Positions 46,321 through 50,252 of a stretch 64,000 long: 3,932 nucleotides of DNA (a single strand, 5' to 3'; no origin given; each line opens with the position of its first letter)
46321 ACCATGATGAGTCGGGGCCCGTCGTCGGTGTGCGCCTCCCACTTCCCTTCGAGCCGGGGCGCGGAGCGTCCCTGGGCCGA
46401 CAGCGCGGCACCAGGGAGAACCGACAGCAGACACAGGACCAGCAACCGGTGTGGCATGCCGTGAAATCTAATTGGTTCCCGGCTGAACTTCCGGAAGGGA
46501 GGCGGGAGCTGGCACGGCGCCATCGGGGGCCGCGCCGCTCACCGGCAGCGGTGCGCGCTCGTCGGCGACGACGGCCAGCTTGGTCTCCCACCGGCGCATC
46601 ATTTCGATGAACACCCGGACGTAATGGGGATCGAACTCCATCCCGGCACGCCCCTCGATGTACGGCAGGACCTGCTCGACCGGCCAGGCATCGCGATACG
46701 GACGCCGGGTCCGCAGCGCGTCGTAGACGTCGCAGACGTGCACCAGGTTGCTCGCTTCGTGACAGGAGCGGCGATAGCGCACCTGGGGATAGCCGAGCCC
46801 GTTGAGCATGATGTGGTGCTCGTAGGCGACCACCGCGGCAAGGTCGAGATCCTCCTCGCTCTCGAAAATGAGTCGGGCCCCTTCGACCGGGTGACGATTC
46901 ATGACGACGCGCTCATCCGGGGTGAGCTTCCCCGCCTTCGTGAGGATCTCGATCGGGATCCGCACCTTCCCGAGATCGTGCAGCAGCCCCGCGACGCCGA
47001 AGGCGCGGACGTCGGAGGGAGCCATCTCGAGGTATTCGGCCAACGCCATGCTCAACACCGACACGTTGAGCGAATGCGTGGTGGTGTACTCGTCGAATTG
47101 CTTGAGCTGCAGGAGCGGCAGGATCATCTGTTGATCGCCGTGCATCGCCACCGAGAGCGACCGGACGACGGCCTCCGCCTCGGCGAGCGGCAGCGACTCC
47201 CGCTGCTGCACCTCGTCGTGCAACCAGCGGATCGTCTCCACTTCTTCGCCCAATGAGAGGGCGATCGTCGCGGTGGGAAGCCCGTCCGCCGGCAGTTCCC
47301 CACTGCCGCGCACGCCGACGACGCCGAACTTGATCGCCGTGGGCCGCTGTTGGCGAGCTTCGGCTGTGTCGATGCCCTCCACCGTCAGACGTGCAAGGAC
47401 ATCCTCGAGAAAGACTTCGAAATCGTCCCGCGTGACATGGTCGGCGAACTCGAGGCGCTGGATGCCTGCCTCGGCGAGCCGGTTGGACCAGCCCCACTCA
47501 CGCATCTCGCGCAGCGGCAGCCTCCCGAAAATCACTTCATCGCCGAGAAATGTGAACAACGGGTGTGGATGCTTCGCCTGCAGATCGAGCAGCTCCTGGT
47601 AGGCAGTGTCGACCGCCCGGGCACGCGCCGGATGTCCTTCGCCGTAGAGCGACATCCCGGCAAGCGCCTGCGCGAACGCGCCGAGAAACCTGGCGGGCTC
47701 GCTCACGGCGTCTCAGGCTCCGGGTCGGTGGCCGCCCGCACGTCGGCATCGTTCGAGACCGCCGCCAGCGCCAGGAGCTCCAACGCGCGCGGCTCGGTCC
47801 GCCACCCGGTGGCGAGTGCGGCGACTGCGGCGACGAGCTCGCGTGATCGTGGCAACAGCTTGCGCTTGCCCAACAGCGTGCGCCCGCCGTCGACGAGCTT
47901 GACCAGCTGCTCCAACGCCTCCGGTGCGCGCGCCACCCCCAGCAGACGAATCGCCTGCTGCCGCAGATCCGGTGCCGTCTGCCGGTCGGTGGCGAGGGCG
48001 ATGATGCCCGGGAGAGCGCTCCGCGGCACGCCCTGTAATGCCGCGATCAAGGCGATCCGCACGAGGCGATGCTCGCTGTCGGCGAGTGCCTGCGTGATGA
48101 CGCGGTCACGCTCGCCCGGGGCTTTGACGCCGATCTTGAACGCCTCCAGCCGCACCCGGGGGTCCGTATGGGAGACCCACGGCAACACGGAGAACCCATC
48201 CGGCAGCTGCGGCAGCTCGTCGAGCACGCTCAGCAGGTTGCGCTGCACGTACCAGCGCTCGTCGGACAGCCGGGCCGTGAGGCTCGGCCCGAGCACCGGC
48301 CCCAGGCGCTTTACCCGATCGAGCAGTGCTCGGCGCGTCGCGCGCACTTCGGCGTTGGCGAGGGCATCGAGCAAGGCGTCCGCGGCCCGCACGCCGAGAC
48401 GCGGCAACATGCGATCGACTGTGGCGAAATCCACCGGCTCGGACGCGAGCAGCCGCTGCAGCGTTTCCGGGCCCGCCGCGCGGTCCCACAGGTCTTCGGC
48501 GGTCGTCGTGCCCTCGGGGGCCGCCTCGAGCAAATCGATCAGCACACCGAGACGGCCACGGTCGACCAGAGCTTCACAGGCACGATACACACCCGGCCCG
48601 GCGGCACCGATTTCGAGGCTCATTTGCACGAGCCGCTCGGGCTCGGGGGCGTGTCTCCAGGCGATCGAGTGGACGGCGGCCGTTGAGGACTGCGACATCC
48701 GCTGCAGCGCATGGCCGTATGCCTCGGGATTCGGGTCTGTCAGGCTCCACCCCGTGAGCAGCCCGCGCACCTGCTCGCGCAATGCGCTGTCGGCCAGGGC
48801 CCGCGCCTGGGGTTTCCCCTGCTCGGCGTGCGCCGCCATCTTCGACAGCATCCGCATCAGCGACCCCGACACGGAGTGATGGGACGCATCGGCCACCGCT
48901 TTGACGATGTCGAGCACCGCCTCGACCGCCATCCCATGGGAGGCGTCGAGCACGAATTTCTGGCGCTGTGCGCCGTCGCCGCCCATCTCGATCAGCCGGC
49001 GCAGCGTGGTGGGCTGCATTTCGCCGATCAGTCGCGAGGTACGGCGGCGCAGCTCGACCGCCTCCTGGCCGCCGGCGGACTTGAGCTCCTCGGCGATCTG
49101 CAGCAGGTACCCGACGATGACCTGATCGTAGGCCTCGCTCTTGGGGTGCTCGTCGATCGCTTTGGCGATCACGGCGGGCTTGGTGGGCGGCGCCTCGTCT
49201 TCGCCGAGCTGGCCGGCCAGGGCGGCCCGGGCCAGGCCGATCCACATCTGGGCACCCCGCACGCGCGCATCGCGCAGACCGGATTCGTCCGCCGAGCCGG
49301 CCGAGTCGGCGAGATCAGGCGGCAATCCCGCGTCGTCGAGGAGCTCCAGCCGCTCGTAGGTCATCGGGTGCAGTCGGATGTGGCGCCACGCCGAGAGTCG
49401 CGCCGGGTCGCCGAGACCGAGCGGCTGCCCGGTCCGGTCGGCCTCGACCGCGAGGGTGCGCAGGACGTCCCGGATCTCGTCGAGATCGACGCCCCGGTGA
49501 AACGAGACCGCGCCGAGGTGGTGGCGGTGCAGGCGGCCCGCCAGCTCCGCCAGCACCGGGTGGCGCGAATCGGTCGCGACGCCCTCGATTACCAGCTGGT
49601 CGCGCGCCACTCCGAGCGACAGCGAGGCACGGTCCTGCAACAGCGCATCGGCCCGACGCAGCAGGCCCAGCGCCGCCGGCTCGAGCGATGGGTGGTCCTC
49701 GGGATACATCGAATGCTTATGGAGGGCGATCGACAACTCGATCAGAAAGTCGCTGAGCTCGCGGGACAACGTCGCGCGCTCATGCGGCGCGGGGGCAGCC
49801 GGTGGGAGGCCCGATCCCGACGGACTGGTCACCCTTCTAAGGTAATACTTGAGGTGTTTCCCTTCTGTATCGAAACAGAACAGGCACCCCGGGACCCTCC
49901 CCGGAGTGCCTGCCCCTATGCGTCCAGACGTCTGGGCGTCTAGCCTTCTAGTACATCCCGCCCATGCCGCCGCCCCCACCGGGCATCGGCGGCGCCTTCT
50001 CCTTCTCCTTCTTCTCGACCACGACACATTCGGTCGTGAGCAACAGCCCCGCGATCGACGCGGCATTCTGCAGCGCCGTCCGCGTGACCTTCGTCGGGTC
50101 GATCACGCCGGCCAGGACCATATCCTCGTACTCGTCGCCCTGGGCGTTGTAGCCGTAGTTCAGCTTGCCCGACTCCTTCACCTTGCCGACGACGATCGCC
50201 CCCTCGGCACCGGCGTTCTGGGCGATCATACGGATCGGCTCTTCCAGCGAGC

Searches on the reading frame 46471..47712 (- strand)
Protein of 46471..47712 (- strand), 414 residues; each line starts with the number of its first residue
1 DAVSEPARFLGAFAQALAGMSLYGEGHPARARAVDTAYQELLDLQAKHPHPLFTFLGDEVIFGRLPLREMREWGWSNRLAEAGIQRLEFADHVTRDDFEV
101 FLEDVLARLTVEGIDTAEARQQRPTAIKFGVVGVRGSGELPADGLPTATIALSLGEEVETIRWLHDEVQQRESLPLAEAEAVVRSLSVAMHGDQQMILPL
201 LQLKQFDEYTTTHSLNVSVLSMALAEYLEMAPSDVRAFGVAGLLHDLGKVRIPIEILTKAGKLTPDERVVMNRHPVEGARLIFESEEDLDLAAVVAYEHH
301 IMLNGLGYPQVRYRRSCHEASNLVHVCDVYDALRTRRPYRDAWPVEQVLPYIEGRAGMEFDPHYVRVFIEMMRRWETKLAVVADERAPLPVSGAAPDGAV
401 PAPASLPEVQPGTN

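Call 76: search_protein_families(library=pfam, proteins=[window:46471-47712:-], max_evalue=0.00001)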
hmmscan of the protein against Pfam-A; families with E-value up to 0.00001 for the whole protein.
window:46471-47712:- (414 aa): 2 families
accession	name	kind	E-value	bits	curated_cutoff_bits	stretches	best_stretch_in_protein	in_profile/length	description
PF13487.12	HD_5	-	2.2e-21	76.8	27.2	1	209-363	13-169/170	HD domain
PF01966.28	HD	-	4.3e-15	56.4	22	1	212-332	3-115/116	HD domain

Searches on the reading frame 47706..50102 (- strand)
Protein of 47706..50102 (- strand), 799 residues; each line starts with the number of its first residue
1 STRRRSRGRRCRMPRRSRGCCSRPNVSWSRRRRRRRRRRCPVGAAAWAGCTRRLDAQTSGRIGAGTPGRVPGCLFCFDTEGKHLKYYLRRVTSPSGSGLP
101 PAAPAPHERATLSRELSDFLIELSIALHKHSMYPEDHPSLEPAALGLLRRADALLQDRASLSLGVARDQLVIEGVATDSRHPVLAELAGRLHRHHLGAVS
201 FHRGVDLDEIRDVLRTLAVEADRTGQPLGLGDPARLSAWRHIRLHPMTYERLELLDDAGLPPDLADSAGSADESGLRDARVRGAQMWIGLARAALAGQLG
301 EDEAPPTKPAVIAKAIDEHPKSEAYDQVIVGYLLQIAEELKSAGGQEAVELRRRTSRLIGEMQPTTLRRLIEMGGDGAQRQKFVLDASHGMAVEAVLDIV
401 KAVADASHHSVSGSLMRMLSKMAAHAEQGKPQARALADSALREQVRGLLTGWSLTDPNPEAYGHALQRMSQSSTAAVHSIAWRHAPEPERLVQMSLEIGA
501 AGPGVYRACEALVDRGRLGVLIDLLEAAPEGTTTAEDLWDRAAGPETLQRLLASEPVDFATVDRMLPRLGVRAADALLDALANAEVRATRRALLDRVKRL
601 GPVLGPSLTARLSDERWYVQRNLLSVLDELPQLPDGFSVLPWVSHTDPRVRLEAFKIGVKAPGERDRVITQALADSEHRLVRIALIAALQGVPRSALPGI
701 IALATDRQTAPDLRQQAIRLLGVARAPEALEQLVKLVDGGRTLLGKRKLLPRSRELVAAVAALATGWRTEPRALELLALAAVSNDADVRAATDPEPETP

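Call 57: search_protein_families(library=pfam, proteins=[window:47706-50102:-], max_evalue=0.00001)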
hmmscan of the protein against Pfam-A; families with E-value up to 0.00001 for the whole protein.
window:47706-50102:- (799 aa): 1 family
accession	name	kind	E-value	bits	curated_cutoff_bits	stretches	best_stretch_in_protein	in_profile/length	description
PF13646.12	HEAT_2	-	4.4e-06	27.3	27.7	0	669-738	4-72/88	HEAT repeats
